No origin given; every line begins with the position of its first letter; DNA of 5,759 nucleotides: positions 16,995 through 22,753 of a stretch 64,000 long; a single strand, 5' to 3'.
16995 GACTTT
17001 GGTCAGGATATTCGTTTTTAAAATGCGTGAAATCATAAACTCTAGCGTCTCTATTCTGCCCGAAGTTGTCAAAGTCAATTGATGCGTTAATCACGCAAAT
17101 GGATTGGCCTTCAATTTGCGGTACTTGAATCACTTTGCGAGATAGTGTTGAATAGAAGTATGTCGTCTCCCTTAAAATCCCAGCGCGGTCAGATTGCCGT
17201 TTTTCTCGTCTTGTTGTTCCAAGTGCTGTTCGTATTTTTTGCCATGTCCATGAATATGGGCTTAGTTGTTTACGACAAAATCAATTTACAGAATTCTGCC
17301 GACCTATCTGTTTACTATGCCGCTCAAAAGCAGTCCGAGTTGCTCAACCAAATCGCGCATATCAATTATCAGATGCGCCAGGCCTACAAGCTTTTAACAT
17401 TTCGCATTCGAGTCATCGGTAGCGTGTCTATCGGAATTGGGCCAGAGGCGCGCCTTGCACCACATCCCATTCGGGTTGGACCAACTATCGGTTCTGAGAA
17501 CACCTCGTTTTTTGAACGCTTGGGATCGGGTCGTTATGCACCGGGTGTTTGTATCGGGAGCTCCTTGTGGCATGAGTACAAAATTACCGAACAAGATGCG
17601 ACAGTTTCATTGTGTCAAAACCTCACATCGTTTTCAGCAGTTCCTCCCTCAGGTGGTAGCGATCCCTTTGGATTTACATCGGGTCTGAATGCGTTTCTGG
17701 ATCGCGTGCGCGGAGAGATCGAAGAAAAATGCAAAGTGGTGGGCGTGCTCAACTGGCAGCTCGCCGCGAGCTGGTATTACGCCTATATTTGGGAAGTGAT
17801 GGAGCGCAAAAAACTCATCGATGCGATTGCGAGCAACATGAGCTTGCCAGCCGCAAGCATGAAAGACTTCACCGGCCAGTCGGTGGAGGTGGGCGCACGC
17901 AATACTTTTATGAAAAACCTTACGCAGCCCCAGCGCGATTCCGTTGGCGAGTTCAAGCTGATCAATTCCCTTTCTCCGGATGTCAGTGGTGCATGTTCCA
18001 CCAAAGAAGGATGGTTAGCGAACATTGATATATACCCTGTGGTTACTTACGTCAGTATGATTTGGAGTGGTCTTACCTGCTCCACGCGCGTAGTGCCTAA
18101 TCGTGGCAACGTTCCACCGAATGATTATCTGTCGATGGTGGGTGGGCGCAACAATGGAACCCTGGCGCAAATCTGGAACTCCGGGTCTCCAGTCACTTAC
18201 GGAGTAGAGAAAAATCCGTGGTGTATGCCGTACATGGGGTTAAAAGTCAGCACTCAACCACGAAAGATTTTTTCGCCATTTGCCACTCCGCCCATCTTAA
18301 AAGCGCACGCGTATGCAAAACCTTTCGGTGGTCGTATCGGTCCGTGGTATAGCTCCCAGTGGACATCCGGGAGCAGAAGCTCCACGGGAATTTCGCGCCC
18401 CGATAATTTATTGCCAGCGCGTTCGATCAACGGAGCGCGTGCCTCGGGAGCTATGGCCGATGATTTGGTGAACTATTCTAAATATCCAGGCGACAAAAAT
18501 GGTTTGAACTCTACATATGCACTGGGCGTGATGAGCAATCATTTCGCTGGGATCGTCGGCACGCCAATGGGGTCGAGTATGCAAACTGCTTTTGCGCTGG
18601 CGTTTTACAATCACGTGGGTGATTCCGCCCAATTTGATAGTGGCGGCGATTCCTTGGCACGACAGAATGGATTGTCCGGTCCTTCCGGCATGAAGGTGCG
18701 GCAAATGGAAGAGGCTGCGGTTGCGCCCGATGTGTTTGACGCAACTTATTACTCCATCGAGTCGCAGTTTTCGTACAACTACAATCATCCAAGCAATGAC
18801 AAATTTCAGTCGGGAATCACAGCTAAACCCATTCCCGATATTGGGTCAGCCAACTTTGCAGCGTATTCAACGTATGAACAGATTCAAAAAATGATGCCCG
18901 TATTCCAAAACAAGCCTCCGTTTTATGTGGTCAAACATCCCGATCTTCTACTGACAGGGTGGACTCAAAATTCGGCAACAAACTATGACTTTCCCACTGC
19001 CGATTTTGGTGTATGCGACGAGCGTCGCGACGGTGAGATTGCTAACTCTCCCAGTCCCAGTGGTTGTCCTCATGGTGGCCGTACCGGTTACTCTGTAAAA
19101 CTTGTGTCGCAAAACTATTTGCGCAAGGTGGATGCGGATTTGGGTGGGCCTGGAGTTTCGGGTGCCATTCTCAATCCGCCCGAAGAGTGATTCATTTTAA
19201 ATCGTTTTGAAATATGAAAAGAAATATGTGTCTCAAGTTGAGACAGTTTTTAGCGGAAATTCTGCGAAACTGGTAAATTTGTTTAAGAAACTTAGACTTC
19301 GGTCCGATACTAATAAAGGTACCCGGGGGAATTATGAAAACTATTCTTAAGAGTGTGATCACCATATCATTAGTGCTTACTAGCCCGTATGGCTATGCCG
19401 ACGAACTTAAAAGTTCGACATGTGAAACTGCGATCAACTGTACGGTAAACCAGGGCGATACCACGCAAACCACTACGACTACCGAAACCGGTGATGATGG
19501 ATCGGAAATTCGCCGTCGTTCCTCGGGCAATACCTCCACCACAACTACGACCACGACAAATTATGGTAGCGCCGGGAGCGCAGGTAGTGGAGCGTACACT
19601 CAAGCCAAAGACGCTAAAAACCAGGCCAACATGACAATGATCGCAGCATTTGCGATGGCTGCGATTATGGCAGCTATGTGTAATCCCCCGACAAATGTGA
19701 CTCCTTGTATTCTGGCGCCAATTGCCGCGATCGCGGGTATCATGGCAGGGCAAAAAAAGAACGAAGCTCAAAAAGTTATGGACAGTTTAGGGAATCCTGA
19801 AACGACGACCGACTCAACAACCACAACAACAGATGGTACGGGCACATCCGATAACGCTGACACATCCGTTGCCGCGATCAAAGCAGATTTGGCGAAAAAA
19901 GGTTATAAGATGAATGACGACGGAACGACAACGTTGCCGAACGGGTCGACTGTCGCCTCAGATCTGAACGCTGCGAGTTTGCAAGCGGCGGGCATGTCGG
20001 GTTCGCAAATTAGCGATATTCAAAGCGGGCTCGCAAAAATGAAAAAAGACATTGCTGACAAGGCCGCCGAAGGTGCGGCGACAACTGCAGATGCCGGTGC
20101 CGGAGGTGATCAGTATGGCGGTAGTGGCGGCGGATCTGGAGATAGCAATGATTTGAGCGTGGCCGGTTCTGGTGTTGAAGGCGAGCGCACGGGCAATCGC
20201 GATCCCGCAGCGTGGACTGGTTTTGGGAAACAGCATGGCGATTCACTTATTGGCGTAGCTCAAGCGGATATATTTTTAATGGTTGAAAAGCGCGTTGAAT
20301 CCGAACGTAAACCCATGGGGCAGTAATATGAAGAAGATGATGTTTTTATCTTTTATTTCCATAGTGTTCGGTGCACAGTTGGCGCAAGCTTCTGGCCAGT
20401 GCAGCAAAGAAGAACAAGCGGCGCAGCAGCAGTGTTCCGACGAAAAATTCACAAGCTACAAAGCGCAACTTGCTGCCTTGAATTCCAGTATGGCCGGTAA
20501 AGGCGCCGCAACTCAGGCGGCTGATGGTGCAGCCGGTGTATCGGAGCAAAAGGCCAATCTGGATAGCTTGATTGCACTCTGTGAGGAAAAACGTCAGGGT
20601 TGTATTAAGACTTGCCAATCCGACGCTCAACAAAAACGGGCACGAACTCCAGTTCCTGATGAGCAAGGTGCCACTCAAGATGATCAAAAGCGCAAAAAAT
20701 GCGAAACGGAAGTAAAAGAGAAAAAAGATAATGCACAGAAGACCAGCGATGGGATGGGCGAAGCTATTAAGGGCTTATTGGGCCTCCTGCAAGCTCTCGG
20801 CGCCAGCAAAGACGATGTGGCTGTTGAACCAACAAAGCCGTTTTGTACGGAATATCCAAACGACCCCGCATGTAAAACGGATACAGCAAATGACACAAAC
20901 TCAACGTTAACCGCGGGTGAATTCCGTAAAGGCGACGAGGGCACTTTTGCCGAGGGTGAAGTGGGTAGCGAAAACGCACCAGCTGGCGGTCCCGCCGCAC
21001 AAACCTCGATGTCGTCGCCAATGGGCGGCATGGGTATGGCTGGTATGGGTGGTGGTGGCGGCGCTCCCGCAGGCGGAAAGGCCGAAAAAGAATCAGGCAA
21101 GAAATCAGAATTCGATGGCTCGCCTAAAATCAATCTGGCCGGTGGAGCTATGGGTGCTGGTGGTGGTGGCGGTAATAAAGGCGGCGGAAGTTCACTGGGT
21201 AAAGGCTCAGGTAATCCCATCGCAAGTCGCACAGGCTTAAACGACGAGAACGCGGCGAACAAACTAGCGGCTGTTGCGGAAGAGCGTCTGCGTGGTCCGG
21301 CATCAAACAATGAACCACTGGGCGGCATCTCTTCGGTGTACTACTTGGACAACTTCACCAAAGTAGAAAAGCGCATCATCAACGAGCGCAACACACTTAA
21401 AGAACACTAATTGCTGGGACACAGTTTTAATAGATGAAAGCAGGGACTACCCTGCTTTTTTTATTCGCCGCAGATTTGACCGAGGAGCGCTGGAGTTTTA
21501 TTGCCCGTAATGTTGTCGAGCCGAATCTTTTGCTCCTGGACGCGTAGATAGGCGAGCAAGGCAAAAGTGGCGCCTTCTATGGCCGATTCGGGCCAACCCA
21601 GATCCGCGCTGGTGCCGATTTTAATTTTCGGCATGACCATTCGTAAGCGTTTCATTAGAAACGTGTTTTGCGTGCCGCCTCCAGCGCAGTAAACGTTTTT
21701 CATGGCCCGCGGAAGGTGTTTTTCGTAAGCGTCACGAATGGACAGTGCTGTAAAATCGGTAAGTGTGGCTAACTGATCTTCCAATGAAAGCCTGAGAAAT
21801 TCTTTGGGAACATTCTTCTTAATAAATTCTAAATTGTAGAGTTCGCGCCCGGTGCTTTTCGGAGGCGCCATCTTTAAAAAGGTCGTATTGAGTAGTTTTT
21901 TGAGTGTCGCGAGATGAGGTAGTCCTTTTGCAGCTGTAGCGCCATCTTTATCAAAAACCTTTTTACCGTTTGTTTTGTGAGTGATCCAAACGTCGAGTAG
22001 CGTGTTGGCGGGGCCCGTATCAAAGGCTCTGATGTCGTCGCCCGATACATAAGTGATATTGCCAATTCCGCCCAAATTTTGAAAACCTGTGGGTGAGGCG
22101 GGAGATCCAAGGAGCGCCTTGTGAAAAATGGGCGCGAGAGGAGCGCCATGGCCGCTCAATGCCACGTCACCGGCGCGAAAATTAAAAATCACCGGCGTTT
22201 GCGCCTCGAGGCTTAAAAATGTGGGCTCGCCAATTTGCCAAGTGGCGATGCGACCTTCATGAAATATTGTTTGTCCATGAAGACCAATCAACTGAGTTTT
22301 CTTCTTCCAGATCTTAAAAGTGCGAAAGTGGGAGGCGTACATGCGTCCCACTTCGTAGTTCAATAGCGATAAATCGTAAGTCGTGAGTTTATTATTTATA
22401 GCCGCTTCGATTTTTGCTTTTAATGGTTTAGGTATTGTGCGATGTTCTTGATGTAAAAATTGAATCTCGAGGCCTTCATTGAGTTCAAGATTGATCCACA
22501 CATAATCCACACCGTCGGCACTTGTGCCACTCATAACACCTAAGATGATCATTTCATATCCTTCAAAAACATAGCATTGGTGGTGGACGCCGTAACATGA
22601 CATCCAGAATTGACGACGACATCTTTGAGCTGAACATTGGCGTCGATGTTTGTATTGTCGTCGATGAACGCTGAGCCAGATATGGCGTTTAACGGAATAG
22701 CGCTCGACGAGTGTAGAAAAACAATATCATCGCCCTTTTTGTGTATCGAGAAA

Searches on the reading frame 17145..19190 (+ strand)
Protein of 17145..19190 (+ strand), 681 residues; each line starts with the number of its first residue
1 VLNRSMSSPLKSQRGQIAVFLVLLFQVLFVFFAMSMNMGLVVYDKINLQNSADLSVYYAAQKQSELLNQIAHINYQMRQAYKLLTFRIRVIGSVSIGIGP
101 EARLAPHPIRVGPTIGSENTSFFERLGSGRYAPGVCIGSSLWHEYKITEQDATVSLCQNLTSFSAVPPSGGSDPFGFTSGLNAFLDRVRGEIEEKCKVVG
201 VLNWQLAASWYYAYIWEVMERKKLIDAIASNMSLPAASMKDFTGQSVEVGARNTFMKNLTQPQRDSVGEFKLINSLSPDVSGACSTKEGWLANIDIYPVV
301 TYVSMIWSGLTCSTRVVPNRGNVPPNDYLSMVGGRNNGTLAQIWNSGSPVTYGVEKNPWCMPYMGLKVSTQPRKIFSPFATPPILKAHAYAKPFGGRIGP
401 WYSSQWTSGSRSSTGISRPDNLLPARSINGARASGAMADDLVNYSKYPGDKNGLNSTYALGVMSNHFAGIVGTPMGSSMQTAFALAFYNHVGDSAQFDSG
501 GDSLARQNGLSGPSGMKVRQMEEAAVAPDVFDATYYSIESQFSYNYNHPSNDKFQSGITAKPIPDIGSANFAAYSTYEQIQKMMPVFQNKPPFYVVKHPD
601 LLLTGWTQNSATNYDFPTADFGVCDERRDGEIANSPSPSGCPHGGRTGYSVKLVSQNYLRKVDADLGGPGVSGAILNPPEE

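Call 36: search_protein_families(library=pfam, max_evalue=0.0001, proteins=[window:17145-19190:+])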
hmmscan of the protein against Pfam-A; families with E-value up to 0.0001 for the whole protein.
window:17145-19190:+ (681 aa): 1 family
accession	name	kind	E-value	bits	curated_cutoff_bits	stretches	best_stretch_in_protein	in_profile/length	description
PF13400.11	Tad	-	1.8e-07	31.8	22.3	1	15-61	1-46/47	Putative Flp pilus-assembly TadE/G-like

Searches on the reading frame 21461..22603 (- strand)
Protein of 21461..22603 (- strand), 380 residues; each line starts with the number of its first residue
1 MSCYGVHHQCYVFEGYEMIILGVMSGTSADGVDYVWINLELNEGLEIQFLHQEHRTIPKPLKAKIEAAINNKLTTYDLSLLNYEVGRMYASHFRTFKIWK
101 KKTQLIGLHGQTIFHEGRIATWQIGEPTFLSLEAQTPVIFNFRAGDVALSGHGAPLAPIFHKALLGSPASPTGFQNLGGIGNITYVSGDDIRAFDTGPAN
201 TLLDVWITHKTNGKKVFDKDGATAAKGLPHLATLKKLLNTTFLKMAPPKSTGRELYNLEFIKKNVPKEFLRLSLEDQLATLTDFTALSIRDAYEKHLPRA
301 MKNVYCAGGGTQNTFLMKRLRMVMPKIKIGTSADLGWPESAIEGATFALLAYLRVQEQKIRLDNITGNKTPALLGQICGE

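Call 36: search_protein_families(library=pfam, max_evalue=0.0001, proteins=[window:21461-22603:-])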
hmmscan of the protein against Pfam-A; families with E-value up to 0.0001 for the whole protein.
window:21461-22603:- (380 aa): 1 family
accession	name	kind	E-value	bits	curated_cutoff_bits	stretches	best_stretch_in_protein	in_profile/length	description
PF03702.20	AnmK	-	1.6e-82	278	24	1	19-377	2-364/367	Anhydro-N-acetylmuramic acid kinase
